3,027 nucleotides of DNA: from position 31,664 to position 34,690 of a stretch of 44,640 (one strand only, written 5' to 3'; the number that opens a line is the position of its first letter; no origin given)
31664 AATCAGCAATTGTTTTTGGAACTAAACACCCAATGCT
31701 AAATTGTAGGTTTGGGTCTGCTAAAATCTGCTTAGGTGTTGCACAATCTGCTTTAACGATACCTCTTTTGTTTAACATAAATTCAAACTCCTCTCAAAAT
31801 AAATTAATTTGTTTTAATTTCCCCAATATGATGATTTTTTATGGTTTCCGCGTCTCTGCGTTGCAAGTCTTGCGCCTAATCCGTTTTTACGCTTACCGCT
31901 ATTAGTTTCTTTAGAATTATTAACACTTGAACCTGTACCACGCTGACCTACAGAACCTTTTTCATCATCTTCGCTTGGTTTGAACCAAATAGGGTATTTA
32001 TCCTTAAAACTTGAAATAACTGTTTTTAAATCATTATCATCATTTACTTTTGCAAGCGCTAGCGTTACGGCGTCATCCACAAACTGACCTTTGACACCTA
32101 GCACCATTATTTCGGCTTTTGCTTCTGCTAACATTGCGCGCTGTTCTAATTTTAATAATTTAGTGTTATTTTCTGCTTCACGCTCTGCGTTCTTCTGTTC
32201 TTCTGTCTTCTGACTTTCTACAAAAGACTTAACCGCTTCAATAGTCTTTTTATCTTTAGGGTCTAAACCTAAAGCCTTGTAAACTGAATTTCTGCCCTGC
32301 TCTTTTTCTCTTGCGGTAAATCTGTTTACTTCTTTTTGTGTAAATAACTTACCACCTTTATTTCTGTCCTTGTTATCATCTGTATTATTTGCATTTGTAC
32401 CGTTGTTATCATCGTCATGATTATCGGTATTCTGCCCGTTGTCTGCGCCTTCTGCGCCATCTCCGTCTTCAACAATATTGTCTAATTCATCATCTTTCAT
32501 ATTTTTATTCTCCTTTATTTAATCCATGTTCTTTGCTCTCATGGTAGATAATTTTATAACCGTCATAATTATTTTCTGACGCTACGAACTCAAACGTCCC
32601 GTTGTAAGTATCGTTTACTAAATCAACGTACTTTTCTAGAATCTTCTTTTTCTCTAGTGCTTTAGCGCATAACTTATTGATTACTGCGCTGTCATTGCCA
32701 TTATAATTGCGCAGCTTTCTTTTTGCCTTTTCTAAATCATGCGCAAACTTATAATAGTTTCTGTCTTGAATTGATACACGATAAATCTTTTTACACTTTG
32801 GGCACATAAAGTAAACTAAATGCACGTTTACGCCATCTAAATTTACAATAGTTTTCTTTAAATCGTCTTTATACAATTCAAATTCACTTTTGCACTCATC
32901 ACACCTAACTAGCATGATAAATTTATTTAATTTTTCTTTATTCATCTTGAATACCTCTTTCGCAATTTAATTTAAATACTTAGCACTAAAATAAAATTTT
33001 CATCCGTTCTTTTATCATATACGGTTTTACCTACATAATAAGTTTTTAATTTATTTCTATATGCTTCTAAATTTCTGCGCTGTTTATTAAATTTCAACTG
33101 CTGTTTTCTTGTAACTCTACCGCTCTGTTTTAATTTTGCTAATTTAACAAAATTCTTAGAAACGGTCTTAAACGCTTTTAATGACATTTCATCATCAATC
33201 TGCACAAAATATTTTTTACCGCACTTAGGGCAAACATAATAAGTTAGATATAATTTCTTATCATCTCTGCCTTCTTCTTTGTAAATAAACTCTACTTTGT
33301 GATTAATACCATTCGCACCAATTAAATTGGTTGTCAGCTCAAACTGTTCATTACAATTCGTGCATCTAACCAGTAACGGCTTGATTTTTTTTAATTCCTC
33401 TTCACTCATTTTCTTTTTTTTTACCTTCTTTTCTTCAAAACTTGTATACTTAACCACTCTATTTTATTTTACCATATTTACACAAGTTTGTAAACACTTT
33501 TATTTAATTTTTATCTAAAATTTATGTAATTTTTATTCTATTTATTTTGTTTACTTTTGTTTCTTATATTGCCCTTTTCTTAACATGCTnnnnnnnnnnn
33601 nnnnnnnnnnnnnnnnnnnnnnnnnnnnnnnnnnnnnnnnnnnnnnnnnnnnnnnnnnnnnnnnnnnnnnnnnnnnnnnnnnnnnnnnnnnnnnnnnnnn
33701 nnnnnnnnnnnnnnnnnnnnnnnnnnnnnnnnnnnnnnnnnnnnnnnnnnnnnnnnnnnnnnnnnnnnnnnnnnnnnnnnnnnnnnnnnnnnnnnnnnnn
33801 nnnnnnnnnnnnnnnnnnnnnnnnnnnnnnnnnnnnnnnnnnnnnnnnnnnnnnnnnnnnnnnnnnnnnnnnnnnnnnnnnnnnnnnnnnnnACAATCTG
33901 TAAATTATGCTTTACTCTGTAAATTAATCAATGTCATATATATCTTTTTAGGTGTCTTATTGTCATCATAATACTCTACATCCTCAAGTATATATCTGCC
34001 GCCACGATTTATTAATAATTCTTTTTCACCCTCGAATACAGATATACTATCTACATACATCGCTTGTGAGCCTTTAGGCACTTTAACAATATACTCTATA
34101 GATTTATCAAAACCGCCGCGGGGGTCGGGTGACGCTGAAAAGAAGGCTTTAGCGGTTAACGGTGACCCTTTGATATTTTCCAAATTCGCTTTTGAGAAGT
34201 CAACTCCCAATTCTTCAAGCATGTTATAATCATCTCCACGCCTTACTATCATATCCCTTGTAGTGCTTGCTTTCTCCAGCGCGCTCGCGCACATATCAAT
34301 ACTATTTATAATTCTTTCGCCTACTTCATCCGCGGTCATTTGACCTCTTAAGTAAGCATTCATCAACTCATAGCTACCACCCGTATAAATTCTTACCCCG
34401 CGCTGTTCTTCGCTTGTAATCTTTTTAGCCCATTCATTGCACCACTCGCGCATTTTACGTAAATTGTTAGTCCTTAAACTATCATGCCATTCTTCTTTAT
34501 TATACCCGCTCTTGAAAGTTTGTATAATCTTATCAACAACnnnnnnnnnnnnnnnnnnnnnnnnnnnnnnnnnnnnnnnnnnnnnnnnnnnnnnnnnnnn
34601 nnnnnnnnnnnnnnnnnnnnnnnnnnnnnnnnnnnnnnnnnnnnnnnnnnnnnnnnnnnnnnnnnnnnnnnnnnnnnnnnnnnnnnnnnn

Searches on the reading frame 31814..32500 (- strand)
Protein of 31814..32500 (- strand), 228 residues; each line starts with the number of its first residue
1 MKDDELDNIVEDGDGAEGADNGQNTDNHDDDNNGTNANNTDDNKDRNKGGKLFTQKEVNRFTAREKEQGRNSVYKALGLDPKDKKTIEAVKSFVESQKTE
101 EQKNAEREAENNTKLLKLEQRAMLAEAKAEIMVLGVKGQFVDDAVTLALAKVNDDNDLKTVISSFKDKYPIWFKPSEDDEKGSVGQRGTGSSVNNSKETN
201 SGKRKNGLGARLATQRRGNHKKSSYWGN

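Call 3: search_protein_families(library=pfam, proteins=[window:31814-32500:-], max_evalue=0.01)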
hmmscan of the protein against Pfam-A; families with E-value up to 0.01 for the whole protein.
window:31814-32500:- (228 aa): 0 families

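Call 4: search_protein_families(library=phrogs, proteins=[window:31814-32500:-], max_evalue=0.001)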
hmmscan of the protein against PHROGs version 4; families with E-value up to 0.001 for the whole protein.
window:31814-32500:- (228 aa): 2 families
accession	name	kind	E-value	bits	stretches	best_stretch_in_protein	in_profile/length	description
phrog_2303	-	head and packaging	2.1e-22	81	1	11-200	16-205/219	head scaffolding protein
phrog_1793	-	head and packaging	3.3e-07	31.6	1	22-128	11-103/193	head scaffolding protein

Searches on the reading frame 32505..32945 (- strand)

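Call 3: search_protein_families(library=pfam, proteins=[window:32505-32945:-], max_evalue=0.01)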
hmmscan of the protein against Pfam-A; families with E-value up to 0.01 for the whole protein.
window:32505-32945:- (146 aa): 3 families
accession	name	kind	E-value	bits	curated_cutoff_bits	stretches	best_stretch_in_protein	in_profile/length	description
PF13717.11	Zn_ribbon_4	-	6.8e-06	26.4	30.3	0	11-34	1-24/36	zinc-ribbon domain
PF13719.11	Zn_ribbon_5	-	0.00043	20.4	29.3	0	11-32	1-22/37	zinc-ribbon domain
PF25206.1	DUF7836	-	0.0047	17.2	26.7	0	13-72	8-53/59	Domain of unknown function (DUF7836)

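Call 4: search_protein_families(library=phrogs, proteins=[window:32505-32945:-], max_evalue=0.001)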
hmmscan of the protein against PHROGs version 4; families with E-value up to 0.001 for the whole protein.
window:32505-32945:- (146 aa): 2 families
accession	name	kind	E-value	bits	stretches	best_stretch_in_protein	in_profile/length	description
phrog_1315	-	unknown function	3.4e-10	41.1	1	11-108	5-96/108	-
phrog_2834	-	unknown function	5.7e-05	23.9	1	13-62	16-66/78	-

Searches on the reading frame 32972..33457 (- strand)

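Call 3: search_protein_families(library=pfam, proteins=[window:32972-33457:-], max_evalue=0.01)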
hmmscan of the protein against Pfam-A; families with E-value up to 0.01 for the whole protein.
window:32972-33457:- (161 aa): 3 families
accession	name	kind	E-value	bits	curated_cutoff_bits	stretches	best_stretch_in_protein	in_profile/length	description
PF13717.11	Zn_ribbon_4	-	8.4e-06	26.1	30.3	0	30-51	3-24/36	zinc-ribbon domain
PF20603.3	Bact_hydrolase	-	0.00036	20.9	27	1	53-83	119-149/160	Bacterial hydrolase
PF01155.25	HypA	-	0.0029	18.1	28.9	1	19-94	59-108/112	Hydrogenase/urease nickel incorporation, metallochaperone, hypA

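Call 4: search_protein_families(library=phrogs, proteins=[window:32972-33457:-], max_evalue=0.001)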
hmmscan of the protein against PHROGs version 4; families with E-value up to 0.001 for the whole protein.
window:32972-33457:- (161 aa): 2 families
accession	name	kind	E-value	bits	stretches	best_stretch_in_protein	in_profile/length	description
phrog_4875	-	unknown function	1.4e-05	26.2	0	19-107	2-63/77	-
phrog_5602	-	unknown function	0.00041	21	0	15-84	4-53/60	-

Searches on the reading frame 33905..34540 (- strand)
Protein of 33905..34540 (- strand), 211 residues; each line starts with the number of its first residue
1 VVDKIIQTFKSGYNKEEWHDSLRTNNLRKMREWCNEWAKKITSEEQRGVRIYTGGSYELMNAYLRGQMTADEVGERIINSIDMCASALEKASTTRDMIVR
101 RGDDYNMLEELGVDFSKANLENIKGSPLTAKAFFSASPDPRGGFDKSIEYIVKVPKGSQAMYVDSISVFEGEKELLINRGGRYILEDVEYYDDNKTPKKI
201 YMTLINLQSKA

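Call 6: search_protein_families(library=ncbifam, proteins=[window:33905-34540:-], max_evalue=1)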
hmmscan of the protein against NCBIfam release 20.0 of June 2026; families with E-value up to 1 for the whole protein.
window:33905-34540:- (211 aa): 3 families
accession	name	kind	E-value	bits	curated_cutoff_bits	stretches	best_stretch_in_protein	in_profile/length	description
NF040688.1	ADPRT_certhrax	exception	4e-06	25.8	850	1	35-185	313-493/521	ADP-ribosyltransferase certhrax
NF011780.0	PRK15244.1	equivalog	0.042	12.4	1133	0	125-178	491-542/591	SPI-2 type III secretion system effector NAD(+)--protein-arginine ADP-ribosyltransferase SpvB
NF041404.1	XopAI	equivalog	0.08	12.1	300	1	124-196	172-242/251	type III secretion system effector XopAI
